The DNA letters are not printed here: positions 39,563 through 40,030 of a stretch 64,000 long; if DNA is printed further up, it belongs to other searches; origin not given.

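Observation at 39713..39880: Unannotated 55-aa LysW-like zinc-ribbon ORF, divergent from a PLP-enzyme/ATP-grasp gene pair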

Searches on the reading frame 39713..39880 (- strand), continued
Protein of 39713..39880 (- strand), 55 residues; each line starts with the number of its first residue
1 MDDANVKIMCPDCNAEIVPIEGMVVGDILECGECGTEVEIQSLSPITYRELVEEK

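Call 34: find_homologous_proteins(query=A3, max_evalue=0.001)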
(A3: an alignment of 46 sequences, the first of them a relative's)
Query A3 (46 sequences) (56 aa, profile of the alignment): 797 proteins with E <= 0.001 among 2328 candidates; the best 120 are listed.
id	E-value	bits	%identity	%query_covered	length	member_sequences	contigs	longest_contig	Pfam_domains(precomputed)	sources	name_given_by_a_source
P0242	8.4e-28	114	39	91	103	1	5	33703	PF24441.2,PF26783.1,PF22289.2,PF05129.19,PF21344.4,PF07191.18,PF01485.28,PF24460.2,PF13248.12,PF08271.18,PF02150.22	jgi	jgi:alpha-aminoadipate carrier protein LysW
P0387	1.7e-18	84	56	100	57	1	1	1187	PF21344.4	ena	-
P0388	2.6e-18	83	54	100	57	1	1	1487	PF21344.4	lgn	-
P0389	3.1e-18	83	49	100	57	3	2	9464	PF21344.4,PF13248.12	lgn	-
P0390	3.4e-18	83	53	100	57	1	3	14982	PF21344.4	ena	-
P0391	3.9e-18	83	56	100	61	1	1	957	PF21344.4,PF26408.2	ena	-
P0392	2.5e-17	80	49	100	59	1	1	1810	PF21344.4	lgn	-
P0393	3.5e-17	80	54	100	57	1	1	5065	PF21344.4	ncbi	-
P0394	4.1e-17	79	49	100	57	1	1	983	PF21344.4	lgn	-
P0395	4.1e-17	79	49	98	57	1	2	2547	PF21344.4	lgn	-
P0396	4.5e-17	79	51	100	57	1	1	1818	PF21344.4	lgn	-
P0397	6.0e-17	79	57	96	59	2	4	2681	PF21344.4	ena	-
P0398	6.8e-17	79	63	100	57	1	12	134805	PF21344.4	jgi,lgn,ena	-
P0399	8.8e-17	78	53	96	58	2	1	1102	PF21344.4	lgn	-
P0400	9.4e-17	78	55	98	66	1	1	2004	PF21344.4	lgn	-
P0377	1.1e-16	78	52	100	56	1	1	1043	PF21344.4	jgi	jgi:lysine biosynthesis protein LysW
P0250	1.1e-16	78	34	82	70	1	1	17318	PF21344.4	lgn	-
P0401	1.2e-16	78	53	100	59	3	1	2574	PF21344.4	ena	-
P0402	1.2e-16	78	55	100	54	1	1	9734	PF21344.4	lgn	-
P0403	1.3e-16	78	53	100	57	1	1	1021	PF21344.4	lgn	-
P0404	1.4e-16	78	53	100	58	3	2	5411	PF21344.4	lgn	-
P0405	1.7e-16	77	53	100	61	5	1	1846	PF21344.4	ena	-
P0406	2.2e-16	77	60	100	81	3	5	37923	PF21344.4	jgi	jgi:lysine biosynthesis protein LysW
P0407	2.3e-16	77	50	100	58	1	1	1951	PF21344.4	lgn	-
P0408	2.8e-16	77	52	98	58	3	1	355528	PF21344.4,PF08271.18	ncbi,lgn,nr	ncbi:lysine biosynthesis protein LysW [Patescibacteria group bacterium]|nr:lysine biosynthesis prote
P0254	2.9e-16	77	100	100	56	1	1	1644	PF21344.4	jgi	jgi:lysine biosynthesis protein LysW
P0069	3.5e-16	76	54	89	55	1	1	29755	PF21344.4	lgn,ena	-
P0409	3.6e-16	76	53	100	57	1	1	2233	PF21344.4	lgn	-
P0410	4.6e-16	76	58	100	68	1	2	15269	PF21344.4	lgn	-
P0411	6.0e-16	76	54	100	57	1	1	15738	PF21344.4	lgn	-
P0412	6.6e-16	75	54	100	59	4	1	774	PF21344.4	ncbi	-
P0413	8.2e-16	75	46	82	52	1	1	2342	PF21344.4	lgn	-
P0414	8.8e-16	75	50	100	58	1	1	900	PF21344.4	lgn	-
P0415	9.4e-16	75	52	100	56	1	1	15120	PF21344.4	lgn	-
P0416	1.1e-15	75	54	100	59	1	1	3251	PF21344.4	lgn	-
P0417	1.1e-15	75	51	100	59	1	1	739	PF21344.4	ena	-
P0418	1.2e-15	75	53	100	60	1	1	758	PF21344.4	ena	-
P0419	1.3e-15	74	42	89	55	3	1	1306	PF21344.4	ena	-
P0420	1.4e-15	74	43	84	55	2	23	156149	PF21344.4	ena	-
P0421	1.5e-15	74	49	91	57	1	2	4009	PF21344.4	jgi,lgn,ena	-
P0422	1.6e-15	74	53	98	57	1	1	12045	PF21344.4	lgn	-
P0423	1.6e-15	74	49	100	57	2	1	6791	PF21344.4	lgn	-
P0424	2.0e-15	74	52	100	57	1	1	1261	PF21344.4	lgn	-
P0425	2.2e-15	74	52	82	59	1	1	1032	PF21344.4,PF13248.12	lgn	-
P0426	2.5e-15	74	56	100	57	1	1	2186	PF21344.4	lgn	-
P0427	2.5e-15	74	53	91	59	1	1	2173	PF21344.4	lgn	-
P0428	2.6e-15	74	56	100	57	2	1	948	PF21344.4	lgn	-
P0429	2.8e-15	73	60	100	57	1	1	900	PF21344.4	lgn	-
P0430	2.8e-15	73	57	100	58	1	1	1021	PF21344.4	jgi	jgi:alpha-aminoadipate carrier protein LysW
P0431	3.4e-15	73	46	95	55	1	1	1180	PF21344.4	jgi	jgi:alpha-aminoadipate carrier protein LysW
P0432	4.0e-15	73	51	100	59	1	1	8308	PF21344.4,PF13248.12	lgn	-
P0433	4.2e-15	73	45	98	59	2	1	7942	PF21344.4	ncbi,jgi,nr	ncbi:lysine biosynthesis protein LysW [Candidatus Shapirobacteria bacterium]|nr:MAG: lysine biosynth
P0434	4.4e-15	73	63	100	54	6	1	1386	PF21344.4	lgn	-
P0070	4.9e-15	73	51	84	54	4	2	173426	PF21344.4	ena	-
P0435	4.9e-15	73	48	93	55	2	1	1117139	PF21344.4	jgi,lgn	jgi:alpha-aminoadipate carrier protein LysW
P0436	5.0e-15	73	53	84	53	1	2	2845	PF21344.4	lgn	-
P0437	5.0e-15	73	49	100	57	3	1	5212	PF21344.4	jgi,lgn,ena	jgi:alpha-aminoadipate carrier protein LysW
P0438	5.6e-15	72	48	100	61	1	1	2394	PF21344.4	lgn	-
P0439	6.0e-15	72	50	100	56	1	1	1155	PF21344.4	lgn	-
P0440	6.4e-15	72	43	84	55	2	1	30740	PF21344.4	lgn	-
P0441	6.4e-15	72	49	100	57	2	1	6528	PF21344.4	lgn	-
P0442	6.5e-15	72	40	98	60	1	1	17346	PF21344.4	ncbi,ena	-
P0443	6.6e-15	72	54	100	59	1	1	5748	PF21344.4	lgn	-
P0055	6.6e-15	72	49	84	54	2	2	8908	PF21344.4,PF24463.2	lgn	-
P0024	6.8e-15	72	47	84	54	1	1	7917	PF21344.4,PF24463.2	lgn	-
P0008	7.6e-15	72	48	89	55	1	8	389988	PF21344.4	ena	-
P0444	8.1e-15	72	68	100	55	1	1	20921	PF21344.4,PF13717.12,PF02150.22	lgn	-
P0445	8.2e-15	72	50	100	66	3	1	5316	PF21344.4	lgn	-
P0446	8.2e-15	72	37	88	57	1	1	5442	PF21344.4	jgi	-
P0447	9.2e-15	72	50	96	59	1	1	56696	PF21344.4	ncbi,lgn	-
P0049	9.2e-15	72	48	89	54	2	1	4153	PF21344.4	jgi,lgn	jgi:alpha-aminoadipate/glutamate carrier protein LysW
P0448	9.6e-15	72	55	100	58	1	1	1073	PF21344.4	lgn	-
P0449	1.0e-14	72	49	84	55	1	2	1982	PF21344.4,PF26408.2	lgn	-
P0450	1.1e-14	72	53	100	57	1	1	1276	PF21344.4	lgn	-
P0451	1.2e-14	71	48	82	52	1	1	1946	PF21344.4,PF24463.2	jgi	jgi:alpha-aminoadipate carrier protein LysW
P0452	1.3e-14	71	49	100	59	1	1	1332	PF21344.4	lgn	-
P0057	1.3e-14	71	47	98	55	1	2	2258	PF21344.4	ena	-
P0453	1.5e-14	71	45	95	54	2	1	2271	PF21344.4,PF08271.18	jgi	jgi:alpha-aminoadipate/glutamate carrier protein LysW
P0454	1.6e-14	71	49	100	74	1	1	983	PF21344.4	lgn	-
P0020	1.6e-14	71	49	84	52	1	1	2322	PF21344.4,PF24463.2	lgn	-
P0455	1.6e-14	71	49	95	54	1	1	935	PF22747.3,PF21344.4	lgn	-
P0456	2.2e-14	71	54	100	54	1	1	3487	PF21344.4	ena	-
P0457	2.2e-14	71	38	82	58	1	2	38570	PF22747.3,PF21344.4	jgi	jgi:lysine biosynthesis protein LysW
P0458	2.2e-14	71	68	84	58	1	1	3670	PF21344.4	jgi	jgi:lysine biosynthesis protein LysW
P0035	2.4e-14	70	50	100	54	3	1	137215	PF21344.4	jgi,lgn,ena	-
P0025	2.5e-14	70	49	84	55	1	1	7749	PF21344.4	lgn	-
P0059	2.6e-14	70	48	89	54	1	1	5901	PF21344.4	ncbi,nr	ncbi:MAG: lysine biosynthesis protein LysW [Candidatus Shapirobacteria bacterium]|nr:lysine biosynth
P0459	2.9e-14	70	43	84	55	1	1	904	PF21344.4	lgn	-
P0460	3.1e-14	70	48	100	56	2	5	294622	PF21344.4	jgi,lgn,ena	-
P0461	3.5e-14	70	44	89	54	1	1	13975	PF21344.4,PF24463.2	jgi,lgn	jgi:alpha-aminoadipate carrier protein LysW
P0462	3.5e-14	70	47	84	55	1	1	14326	PF21344.4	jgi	-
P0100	3.5e-14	70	43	95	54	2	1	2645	PF21344.4,PF28086.1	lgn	-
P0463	4.8e-14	69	63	100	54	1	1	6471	PF21344.4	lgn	-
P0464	4.8e-14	69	49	84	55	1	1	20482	PF21344.4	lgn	-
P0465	5.2e-14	69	48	95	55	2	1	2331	PF21344.4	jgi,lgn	jgi:alpha-aminoadipate carrier protein LysW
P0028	6.3e-14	69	46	96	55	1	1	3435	PF21344.4,PF26408.2,PF08271.18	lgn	-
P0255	6.4e-14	69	57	100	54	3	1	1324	PF21344.4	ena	-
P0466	6.6e-14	69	47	84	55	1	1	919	PF21344.4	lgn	-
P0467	6.7e-14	69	40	84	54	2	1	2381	PF21344.4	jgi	-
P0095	7.7e-14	69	47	100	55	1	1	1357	PF21344.4,PF24463.2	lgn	-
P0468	7.9e-14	69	37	88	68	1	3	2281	PF21344.4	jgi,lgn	jgi:lysine biosynthesis protein LysW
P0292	7.9e-14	69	32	82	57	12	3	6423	PF21344.4,PF13717.12,PF24460.2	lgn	-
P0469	9.0e-14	69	44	100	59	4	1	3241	PF21344.4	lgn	-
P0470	9.7e-14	68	46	100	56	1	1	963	PF21344.4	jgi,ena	-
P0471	1.3e-13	68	52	82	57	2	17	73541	PF21344.4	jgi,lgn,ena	-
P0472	1.4e-13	68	56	100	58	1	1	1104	PF21344.4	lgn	-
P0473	1.6e-13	68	49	84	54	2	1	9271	PF21344.4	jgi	jgi:alpha-aminoadipate/glutamate carrier protein LysW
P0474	1.7e-13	68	37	82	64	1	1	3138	PF21344.4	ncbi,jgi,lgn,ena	ncbi:MAG: hypothetical protein WCP97_09860 [bacterium]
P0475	1.8e-13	68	46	100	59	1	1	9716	PF21344.4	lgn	-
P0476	2.0e-13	67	44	91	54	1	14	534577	PF21344.4,PF24463.2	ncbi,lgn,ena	-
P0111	2.2e-13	67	43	82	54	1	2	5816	PF21344.4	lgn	-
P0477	2.2e-13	67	44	96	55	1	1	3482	PF21344.4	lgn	-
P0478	2.3e-13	67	55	100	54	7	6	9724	PF21344.4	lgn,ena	-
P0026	2.3e-13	67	41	96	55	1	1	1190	PF21344.4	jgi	jgi:lysine biosynthesis protein LysW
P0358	2.9e-13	67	33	82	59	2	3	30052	PF21344.4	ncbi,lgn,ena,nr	ncbi:MAG TPA: lysine biosynthesis protein LysW [Candidatus Micrarchaeia archaeon]|nr:lysine biosynth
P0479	3.1e-13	67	43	82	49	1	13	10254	PF21344.4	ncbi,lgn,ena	-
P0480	3.2e-13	67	41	82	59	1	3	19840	PF21344.4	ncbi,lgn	-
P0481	3.4e-13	67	46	96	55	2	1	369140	PF21344.4,PF24463.2,PF26408.2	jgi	jgi:alpha-aminoadipate carrier protein LysW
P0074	3.6e-13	67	53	84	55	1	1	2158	PF21344.4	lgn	-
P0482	3.7e-13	67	54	82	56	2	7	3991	PF21344.4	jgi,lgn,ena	-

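Call 37: find_encoding_contigs(protein=P0408, flank=8000, max_places=1)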
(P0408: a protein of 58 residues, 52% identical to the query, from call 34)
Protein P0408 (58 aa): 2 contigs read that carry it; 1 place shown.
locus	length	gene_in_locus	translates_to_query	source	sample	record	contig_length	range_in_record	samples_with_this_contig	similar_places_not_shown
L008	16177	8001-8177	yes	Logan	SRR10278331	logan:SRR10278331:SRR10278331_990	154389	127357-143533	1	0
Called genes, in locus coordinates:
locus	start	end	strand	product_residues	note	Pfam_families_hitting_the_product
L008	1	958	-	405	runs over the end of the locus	PF24568:CC_PcsB (weak), PF01551:Peptidase_M23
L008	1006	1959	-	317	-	PF18075:FtsX_ECD, PF02687:FtsX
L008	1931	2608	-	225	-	PF20720:nSTAND3 (faint), PF00005:ABC_tran, PF13304:AAA_21 (faint)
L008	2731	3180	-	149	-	-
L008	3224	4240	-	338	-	PF03462:PCRF, PF00472:RF-1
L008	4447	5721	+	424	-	PF01566:Nramp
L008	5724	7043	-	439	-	PF02655:ATP-grasp_3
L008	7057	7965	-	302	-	PF00291:PALP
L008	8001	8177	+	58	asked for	PF08271:Zn_Ribbon_TF (faint), PF21344:Zn_ribbon_LysW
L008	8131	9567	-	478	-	PF08245:Mur_ligase_M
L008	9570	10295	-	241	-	-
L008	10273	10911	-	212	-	PF01569:PAP2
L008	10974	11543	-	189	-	PF00300:His_Phos_1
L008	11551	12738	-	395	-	PF08323:Glyco_transf_5 (faint), PF20706:GT4-conflict, PF13439:Glyco_transf_4, PF13477:Glyco_trans_4_2, PF13579:Glyco_trans_4_4, PF00534:Glycos_transf_1, PF13692:Glyco_trans_1_4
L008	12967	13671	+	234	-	PF00535:Glycos_transf_2, PF10111:Glyco_tranf_2_2 (faint)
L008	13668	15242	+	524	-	PF13231:PMT_2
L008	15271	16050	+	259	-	PF00535:Glycos_transf_2, PF13641:Glyco_tranf_2_3 (weak)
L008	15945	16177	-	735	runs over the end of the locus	PF19510:DUF6044 (weak), PF09586:YfhO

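Call 38: find_encoding_contigs(protein=P0457, flank=8000, max_places=1)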
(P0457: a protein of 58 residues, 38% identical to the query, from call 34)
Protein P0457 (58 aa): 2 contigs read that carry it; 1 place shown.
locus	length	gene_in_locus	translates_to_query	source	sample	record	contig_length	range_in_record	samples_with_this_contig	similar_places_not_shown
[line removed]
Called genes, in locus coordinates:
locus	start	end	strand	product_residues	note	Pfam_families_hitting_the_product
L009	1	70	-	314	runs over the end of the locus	PF01565:FAD_binding_4, PF02873:MurB_C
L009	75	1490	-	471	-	PF01225:Mur_ligase, PF08245:Mur_ligase_M, PF02875:Mur_ligase_C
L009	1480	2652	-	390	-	PF03033:Glyco_transf_28, PF04101:Glyco_tran_28_C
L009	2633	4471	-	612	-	-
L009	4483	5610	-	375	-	PF01098:FTSW_RODA_SPOVE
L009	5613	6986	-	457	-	PF02655:ATP-grasp_3 (weak), PF02786:CPSase_L_D2 (faint)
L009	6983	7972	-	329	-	PF00291:PALP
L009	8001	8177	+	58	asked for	PF22747:Zn_ribbon_DUF2089 (faint), PF21344:Zn_ribbon_LysW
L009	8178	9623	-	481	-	PF08245:Mur_ligase_M, PF02875:Mur_ligase_C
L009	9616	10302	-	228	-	PF00877:NLPC_P60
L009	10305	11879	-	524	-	PF07969:Amidohydro_3, PF01979:Amidohydro_1 (faint)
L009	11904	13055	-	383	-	-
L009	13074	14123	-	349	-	PF00953:Glycos_transf_4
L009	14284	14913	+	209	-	-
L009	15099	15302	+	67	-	-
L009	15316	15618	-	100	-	?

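Call 39: find_encoding_contigs(protein=P0358, flank=8000, max_places=2)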
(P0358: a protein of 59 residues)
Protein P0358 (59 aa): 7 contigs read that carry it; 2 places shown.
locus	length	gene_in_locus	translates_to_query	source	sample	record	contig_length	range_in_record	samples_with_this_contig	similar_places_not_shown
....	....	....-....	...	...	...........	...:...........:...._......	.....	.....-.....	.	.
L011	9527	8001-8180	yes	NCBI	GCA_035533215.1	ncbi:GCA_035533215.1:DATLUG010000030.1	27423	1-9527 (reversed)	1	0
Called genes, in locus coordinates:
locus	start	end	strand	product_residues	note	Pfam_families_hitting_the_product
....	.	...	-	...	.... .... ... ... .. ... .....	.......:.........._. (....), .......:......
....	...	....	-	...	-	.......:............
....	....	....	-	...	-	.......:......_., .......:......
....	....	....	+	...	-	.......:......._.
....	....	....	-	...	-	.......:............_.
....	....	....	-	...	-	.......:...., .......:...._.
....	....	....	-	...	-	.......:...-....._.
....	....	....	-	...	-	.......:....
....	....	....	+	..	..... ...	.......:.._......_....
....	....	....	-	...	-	?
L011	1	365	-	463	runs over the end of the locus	PF01979:Amidohydro_1 (weak), PF12890:DHOase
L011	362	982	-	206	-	PF00156:Pribosyltran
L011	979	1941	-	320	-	PF02729:OTCace_N, PF00185:OTCace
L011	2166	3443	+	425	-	PF01520:Amidase_3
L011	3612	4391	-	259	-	PF13302:Acetyltransf_3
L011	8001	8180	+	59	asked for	PF21344:Zn_ribbon_LysW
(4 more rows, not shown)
